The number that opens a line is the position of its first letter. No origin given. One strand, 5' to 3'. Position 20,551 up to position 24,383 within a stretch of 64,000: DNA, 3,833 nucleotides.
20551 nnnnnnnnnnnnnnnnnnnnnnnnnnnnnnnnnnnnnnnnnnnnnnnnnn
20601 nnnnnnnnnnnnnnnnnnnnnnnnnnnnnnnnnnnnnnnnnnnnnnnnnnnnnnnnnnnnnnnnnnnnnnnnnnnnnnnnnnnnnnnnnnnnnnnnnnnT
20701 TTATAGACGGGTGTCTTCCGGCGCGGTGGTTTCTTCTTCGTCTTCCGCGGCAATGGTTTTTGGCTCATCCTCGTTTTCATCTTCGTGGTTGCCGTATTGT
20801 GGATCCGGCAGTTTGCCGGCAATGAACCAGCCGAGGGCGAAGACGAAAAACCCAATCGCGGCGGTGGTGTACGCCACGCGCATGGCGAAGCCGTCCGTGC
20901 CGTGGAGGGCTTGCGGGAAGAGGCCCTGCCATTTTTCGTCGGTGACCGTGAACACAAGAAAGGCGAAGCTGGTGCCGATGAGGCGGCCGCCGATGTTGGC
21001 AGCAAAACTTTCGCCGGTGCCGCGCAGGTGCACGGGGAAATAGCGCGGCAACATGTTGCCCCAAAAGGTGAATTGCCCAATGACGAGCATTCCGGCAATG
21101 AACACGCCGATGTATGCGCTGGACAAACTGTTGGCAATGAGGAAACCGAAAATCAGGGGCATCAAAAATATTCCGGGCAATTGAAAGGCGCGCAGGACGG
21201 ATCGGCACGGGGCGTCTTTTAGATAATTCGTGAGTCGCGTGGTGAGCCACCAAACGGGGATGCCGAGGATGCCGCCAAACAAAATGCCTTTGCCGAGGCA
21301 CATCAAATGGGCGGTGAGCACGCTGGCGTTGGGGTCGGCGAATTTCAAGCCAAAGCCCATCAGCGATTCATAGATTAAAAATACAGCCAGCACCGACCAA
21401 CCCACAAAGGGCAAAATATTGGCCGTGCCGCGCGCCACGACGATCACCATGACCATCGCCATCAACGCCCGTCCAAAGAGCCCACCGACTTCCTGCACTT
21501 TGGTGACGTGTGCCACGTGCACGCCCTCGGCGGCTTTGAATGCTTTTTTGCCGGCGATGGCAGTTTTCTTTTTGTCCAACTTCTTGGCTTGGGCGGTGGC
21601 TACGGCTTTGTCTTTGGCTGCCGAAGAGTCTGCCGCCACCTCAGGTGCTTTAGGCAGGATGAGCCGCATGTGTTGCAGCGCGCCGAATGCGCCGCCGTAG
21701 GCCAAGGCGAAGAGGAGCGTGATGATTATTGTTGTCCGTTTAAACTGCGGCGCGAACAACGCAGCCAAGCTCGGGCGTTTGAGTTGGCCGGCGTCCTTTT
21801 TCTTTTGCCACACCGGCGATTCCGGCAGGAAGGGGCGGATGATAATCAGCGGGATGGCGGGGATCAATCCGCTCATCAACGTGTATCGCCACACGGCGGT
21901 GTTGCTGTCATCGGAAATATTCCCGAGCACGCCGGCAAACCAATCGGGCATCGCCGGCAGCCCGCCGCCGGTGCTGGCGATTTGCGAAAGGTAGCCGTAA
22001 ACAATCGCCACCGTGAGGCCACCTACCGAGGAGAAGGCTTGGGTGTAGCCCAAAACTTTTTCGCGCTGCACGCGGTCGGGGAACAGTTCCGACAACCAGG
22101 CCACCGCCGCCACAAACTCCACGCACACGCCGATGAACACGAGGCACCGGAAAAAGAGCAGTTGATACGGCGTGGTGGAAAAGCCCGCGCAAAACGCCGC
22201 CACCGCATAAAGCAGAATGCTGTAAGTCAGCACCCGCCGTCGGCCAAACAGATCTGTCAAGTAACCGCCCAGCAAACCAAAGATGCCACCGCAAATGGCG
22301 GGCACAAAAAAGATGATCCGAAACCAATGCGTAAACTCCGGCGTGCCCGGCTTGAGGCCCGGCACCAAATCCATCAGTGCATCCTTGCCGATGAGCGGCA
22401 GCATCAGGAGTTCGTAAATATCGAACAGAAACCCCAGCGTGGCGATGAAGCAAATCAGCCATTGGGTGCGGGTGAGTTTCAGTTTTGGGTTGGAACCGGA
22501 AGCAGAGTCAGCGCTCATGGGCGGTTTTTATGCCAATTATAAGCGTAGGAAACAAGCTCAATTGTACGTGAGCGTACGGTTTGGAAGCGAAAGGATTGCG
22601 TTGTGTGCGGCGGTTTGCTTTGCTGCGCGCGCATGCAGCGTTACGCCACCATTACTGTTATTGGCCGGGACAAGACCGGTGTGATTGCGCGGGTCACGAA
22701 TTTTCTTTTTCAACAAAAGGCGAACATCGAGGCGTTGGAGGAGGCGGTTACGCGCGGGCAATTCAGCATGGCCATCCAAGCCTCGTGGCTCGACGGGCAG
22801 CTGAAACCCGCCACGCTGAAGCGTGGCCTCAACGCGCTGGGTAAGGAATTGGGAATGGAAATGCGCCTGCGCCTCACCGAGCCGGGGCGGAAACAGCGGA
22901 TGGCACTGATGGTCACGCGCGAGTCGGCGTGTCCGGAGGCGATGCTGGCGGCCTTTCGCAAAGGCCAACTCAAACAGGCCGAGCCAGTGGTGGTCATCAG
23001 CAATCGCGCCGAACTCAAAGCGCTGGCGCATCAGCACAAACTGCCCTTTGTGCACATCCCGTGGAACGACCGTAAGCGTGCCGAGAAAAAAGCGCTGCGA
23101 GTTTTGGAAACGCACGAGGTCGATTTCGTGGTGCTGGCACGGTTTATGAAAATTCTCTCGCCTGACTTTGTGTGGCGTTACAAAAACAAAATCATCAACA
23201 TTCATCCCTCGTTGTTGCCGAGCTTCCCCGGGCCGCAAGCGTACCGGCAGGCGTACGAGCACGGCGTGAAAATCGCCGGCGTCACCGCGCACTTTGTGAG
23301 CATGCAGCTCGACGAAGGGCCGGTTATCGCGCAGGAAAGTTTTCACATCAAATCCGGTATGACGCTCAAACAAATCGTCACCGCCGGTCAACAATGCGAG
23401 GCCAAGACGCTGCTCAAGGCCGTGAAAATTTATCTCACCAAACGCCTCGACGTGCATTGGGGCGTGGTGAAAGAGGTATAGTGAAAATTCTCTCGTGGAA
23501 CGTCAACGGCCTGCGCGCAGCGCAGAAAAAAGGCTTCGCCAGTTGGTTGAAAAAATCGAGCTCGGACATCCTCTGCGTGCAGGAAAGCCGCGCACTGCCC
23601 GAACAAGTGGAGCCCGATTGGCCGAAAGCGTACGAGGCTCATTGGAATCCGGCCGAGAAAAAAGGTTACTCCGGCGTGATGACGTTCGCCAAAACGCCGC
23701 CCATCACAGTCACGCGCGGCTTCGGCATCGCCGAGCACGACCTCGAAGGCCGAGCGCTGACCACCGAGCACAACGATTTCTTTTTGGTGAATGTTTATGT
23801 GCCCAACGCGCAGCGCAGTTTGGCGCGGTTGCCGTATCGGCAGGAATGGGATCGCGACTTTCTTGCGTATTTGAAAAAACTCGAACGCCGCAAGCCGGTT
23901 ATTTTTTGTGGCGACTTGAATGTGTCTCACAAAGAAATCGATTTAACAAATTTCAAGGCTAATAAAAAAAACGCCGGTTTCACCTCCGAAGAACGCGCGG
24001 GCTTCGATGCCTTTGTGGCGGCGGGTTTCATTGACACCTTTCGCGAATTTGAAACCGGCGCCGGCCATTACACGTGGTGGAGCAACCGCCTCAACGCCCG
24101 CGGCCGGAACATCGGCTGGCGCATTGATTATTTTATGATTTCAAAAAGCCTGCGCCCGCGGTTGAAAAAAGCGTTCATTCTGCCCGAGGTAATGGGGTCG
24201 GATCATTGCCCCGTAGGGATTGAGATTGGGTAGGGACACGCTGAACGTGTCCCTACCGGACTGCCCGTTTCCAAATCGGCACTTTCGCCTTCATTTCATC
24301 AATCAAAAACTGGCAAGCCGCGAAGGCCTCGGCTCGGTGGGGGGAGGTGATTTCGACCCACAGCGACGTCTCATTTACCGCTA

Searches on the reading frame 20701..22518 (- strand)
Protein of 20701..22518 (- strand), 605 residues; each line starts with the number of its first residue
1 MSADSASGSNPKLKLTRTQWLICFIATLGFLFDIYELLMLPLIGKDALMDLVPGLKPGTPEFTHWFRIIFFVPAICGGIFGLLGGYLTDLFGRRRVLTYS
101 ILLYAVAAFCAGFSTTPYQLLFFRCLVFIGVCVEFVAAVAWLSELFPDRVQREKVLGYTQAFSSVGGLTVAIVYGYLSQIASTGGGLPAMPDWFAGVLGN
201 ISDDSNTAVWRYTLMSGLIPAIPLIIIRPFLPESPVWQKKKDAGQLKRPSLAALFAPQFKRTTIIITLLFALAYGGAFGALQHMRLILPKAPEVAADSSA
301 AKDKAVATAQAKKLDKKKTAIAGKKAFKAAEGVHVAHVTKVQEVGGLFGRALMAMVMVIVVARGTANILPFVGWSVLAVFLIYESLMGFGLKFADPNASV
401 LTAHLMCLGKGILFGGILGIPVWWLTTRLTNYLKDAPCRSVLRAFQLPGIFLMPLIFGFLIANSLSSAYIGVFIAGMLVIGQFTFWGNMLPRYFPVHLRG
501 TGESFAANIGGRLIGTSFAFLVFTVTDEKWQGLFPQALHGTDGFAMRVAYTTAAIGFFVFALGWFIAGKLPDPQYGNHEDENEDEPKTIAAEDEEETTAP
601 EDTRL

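Call 13: search_protein_families(library=pfam, proteins=[window:20701-22518:-], max_evalue=0.01)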
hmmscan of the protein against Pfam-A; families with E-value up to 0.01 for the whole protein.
window:20701-22518:- (605 aa): 3 families
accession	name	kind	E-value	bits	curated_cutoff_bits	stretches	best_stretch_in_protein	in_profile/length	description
PF00083.30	Sugar_tr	-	7.8e-21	74.9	22.3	1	66-244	51-204/452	Sugar (and other) transporter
PF07690.21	MFS_1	-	4.9e-20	72.2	33.4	1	65-280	36-224/347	Major Facilitator Superfamily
PF13347.12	MFS_2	-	4e-05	22.8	27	1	120-273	100-235/427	MFS/sugar transport protein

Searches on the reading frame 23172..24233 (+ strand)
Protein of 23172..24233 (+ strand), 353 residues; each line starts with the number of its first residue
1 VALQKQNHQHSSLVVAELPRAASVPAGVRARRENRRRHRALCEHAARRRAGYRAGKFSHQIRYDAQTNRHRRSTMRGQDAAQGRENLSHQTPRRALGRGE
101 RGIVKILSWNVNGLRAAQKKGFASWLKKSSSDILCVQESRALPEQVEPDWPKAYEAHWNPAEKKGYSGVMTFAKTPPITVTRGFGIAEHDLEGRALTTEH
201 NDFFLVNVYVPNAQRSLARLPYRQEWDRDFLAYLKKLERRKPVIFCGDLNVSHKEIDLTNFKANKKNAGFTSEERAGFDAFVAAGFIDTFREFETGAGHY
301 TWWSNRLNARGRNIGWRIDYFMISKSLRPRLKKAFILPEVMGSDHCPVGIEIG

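Call 36: search_protein_families(library=phrogs, alignment_id=A3, max_evalue=0.001)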
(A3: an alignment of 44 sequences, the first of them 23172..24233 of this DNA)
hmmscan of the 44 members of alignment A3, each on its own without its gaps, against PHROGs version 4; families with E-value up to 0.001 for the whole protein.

A. member 1, window:23172-24233:+ (353 aa): 1 family
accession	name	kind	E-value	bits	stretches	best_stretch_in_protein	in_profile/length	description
phrog_19169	-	DNA, RNA and nucleotide metabolism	5e-55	187.6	1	104-352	1-273/275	endonuclease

B. families by the number of members that match (of 44 scanned): 33 families (the first 25 are shown)
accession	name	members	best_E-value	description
phrog_293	-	2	4.3e-80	ABC transporter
phrog_2392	-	2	1.5e-36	ABC transporter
phrog_20966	-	2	2.2e-35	-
phrog_23675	-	2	9.7e-18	-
phrog_21263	-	2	2.7e-09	-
phrog_1967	-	1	1.5e-134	DNA helicase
phrog_19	-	1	1.4e-102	DnaB-like replicative helicase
phrog_9582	-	1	9.9e-92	dehydrogenase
phrog_19169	-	1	5e-55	endonuclease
phrog_243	-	1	3.9e-48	DnaB-like replicative helicase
phrog_619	-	1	2.5e-45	ribose-phosphate pyrophosphokinase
phrog_239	-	1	9.9e-44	DNA primase/helicase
phrog_11530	-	1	4.5e-36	-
phrog_17776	-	1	3.2e-35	-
phrog_8735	-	1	5.8e-26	-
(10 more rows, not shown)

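Call 37: search_protein_families(library=pfam, alignment_id=A3, max_evalue=0.00001)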
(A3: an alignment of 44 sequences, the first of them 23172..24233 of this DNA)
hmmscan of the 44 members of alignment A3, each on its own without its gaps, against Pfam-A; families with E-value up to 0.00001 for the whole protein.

A. member 1, window:23172-24233:+ (353 aa): 1 family
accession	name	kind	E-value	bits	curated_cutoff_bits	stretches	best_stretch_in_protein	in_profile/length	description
PF03372.29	Exo_endo_phos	-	4e-34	118.7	24.5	1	107-345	1-225/225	Endonuclease/Exonuclease/phosphatase family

B. families by the number of members that match (of 44 scanned): 39 families (the first 25 are shown)
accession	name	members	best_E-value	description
PF00005.33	ABC_tran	2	6e-37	ABC transporter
PF00528.27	BPD_transp_1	2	4.4e-31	Binding-protein-dependent transport system inner membrane component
PF13360.13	PQQ_2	2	7.9e-29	Outer membrane protein assembly factor BamB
PF00156.33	Pribosyltran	2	2.3e-28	Phosphoribosyl transferase domain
PF08352.17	oligo_HPY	2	1.6e-15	Oligopeptide/dipeptide transporter, C-terminal region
PF07244.20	POTRA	2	3.9e-15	Surface antigen variable number repeat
PF13570.13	Beta-prop_ACSF4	2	1.6e-09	Beta-alanine-activating enzyme, beta-propeller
PF00478.31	IMPDH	1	2.3e-121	IMP dehydrogenase / GMP reductase domain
PF03796.21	DnaB_C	1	3.6e-97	DnaB-like helicase C terminal domain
PF00580.27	UvrD-helicase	1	8.2e-87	UvrD/REP helicase N-terminal domain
PF02621.19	VitK2_biosynth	1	1.4e-71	Menaquinone biosynthesis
PF13361.12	UvrD_C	1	3.8e-71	UvrD-like helicase C-terminal domain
PF00731.26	AIRC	1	1.3e-57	AIR carboxylase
PF13793.12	Pribosyltran_N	1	1.1e-56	N-terminal domain of ribose phosphate pyrophosphokinase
PF00496.27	SBP_bac_5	1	1.4e-47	Bacterial extracellular solute-binding proteins, family 5 Middle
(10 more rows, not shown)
